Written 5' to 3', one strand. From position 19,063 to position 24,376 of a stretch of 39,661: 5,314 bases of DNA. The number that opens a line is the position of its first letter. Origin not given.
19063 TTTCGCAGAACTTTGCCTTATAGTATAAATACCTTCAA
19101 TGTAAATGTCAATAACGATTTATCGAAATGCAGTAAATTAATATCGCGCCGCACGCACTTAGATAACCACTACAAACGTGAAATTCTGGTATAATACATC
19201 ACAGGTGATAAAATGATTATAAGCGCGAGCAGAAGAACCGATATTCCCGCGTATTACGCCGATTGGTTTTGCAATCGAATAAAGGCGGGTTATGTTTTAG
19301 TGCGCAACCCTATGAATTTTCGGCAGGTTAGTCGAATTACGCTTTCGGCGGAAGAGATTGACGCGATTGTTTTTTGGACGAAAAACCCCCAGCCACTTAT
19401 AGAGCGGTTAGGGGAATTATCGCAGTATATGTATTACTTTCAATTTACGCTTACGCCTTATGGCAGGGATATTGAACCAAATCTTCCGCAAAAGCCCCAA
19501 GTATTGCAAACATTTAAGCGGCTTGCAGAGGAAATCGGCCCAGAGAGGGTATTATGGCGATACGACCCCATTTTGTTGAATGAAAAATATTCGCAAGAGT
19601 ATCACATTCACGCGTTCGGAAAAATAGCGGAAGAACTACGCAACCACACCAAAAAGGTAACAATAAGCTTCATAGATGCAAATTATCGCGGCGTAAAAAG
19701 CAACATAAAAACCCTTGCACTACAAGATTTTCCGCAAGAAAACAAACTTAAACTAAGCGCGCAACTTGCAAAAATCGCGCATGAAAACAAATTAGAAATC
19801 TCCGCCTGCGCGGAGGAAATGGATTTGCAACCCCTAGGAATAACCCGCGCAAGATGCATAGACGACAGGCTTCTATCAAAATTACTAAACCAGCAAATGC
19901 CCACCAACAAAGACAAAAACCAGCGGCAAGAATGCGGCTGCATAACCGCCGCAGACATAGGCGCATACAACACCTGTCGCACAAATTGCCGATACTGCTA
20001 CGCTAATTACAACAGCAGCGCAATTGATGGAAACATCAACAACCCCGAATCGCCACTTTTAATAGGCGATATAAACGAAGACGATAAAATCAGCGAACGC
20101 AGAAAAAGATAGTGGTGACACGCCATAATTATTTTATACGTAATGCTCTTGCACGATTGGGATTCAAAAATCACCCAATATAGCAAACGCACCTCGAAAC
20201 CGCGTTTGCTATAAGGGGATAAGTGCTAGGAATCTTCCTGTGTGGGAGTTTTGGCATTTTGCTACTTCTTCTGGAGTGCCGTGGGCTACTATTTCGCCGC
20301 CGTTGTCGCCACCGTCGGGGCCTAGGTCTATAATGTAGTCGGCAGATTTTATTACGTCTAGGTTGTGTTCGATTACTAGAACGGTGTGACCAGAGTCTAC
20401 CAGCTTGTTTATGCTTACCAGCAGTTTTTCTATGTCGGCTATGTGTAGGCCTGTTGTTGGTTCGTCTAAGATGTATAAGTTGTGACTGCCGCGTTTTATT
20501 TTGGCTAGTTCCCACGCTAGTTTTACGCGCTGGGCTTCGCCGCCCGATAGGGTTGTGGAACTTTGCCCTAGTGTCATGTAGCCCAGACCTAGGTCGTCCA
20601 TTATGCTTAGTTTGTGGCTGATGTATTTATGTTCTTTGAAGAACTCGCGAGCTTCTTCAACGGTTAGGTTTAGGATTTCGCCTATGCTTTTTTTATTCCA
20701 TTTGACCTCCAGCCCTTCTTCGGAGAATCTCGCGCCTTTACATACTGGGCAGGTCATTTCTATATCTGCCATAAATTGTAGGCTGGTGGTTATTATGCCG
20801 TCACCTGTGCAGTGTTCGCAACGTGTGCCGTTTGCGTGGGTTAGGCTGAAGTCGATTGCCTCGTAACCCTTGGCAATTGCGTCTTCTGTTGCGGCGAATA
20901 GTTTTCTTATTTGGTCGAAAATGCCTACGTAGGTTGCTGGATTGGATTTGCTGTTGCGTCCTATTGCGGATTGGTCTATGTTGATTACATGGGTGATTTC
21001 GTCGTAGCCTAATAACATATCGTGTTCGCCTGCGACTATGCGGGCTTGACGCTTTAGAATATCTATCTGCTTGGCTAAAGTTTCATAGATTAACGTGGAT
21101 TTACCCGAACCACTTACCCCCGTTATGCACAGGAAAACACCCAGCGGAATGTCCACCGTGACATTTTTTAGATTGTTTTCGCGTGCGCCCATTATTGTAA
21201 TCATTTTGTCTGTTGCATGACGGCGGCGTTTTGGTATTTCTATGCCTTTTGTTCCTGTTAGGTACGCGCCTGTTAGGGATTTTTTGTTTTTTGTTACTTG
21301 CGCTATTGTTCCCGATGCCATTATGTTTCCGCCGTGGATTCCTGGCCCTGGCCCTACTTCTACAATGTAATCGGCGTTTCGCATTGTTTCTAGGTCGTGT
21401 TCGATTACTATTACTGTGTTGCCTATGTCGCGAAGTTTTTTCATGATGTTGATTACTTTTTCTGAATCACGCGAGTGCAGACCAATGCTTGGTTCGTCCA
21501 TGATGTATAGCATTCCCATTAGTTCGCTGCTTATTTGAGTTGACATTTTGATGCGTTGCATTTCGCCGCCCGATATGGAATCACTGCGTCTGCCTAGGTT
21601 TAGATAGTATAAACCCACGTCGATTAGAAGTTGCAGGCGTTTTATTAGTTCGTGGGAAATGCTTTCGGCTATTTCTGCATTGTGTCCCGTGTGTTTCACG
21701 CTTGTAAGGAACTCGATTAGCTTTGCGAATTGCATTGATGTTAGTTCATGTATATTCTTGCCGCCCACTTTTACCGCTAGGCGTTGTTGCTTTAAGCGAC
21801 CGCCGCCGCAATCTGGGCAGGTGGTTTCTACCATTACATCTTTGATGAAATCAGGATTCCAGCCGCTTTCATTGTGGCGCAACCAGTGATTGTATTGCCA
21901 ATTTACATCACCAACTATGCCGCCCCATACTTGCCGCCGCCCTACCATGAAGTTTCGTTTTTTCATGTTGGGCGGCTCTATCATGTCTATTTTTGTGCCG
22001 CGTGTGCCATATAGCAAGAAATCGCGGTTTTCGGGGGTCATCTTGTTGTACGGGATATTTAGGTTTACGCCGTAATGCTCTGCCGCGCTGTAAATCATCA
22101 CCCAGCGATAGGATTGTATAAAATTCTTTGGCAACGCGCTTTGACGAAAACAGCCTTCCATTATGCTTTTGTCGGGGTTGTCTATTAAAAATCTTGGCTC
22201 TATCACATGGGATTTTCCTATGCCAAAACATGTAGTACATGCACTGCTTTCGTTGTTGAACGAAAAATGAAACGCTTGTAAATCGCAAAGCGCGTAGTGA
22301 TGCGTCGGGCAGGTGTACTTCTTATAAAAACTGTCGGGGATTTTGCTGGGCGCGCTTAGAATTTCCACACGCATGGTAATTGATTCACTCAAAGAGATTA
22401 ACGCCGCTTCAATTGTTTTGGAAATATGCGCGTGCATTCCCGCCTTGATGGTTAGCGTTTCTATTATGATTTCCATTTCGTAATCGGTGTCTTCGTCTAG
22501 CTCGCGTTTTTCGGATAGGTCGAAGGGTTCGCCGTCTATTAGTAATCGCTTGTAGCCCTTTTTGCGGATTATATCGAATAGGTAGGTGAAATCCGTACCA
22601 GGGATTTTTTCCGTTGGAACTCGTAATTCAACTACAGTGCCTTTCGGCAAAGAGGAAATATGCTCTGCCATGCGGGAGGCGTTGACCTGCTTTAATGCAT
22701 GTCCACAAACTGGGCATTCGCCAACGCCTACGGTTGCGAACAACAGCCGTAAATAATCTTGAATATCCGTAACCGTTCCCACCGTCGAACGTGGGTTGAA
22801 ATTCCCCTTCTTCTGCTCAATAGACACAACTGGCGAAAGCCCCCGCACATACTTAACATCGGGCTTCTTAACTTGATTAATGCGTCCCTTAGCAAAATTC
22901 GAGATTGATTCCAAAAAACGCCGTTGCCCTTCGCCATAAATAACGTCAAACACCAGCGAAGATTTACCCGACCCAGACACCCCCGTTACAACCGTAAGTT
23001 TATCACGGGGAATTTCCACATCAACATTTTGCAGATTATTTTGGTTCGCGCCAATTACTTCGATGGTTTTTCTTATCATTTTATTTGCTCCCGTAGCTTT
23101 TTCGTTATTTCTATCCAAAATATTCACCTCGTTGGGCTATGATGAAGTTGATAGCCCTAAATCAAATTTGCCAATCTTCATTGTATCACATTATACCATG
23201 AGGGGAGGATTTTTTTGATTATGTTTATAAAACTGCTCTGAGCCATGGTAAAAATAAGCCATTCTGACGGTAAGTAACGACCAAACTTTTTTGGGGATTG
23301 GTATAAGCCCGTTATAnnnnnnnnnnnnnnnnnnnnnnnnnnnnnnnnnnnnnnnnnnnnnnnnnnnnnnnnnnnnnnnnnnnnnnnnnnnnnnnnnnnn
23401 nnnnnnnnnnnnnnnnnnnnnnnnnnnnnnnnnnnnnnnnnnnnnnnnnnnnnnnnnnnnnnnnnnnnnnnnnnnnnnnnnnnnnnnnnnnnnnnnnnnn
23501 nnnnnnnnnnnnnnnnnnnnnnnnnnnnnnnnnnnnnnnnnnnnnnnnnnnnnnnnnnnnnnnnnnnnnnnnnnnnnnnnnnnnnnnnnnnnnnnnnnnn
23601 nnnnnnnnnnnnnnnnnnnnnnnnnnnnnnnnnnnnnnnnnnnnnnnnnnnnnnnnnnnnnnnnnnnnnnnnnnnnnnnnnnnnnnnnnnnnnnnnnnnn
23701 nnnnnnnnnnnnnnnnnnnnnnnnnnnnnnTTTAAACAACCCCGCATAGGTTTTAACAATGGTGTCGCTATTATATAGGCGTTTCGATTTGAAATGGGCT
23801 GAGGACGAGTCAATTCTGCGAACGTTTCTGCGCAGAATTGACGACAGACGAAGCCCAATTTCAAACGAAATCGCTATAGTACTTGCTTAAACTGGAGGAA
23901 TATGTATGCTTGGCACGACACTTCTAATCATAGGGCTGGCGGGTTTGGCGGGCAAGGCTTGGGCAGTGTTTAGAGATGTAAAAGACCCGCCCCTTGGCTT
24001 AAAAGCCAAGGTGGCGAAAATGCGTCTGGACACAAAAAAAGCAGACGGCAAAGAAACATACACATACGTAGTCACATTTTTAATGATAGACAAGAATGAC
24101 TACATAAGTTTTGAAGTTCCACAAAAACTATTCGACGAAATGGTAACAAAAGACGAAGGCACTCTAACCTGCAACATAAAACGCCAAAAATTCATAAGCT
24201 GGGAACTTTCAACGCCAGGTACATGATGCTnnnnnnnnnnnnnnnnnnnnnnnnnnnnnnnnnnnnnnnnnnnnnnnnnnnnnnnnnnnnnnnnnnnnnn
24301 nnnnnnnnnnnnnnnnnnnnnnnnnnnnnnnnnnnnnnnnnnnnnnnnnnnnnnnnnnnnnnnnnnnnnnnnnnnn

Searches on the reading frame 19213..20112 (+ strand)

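Call 24: search_protein_families(library=pfam, proteins=[window:19213-20112:+])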
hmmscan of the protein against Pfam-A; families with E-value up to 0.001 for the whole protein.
window:19213-20112:+ (299 aa): 1 family
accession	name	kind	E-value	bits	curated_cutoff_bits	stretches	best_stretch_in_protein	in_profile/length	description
PF08902.16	DUF1848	-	7.2e-107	357.5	30.5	1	2-264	1-262/262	Domain of unknown function (DUF1848)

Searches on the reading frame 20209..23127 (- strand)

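Call 13: search_protein_families(library=pfam, proteins=[window:20209-23127:-])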
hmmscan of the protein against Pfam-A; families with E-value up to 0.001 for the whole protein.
window:20209-23127:- (972 aa): 14 families
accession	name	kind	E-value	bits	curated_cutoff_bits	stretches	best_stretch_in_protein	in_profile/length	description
PF00005.33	ABC_tran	-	1.2e-19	71.7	25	1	820-892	73-137/137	ABC transporter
PF17760.6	UvrA_inter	-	4.6e-14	52.6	23.3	1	151-243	4-96/109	UvrA interaction domain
PF02463.25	SMC_N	-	5.1e-13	49.4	40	0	845-933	135-209/220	RecF/RecN/SMC N terminal domain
PF17755.6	UvrA_DNA-bind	-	2.1e-11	44.5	23.2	1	312-393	3-81/110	UvrA DNA-binding domain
PF13555.12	AAA_29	-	6.7e-09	35.8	27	0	30-60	10-43/61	P-loop containing region of AAA domain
PF20703.3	nSTAND1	-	2.3e-06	28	27.1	0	38-59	29-50/379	Novel STAND NTPase 1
PF13191.12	AAA_16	-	1e-05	26.5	32.6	0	665-689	26-49/167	AAA ATPase domain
PF03193.22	RsgA_GTPase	-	1.3e-05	25.5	30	0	22-61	87-125/174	RsgA GTPase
PF13238.12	AAA_18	-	0.0001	23.2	29.4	0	667-750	2-90/128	AAA domain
PF01443.25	Viral_helicase1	-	0.00014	22.2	21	0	667-695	2-29/228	Viral superfamily 1 RNA helicase core domain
PF13401.12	AAA_22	-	0.00033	21.4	27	0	665-685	7-27/130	AAA domain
PF13173.12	AAA_14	-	0.00058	20.3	27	0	666-711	5-48/129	AAA domain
PF00684.25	DnaJ_CXXCXGXG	-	0.0006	20.5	32.7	0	767-799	15-50/65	DnaJ central domain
PF13476.12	AAA_23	-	0.00078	20.6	27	0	33-59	11-36/201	AAA domain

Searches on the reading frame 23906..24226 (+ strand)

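Call 24: search_protein_families(library=pfam, proteins=[window:23906-24226:+])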
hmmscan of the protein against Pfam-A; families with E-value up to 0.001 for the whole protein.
window:23906-24226:+ (106 aa): 1 family
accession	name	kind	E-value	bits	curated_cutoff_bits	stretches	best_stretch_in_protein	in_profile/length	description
PF10694.14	DUF2500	-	3e-07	31.3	33.5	1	17-99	20-101/102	Protein of unknown function (DUF2500)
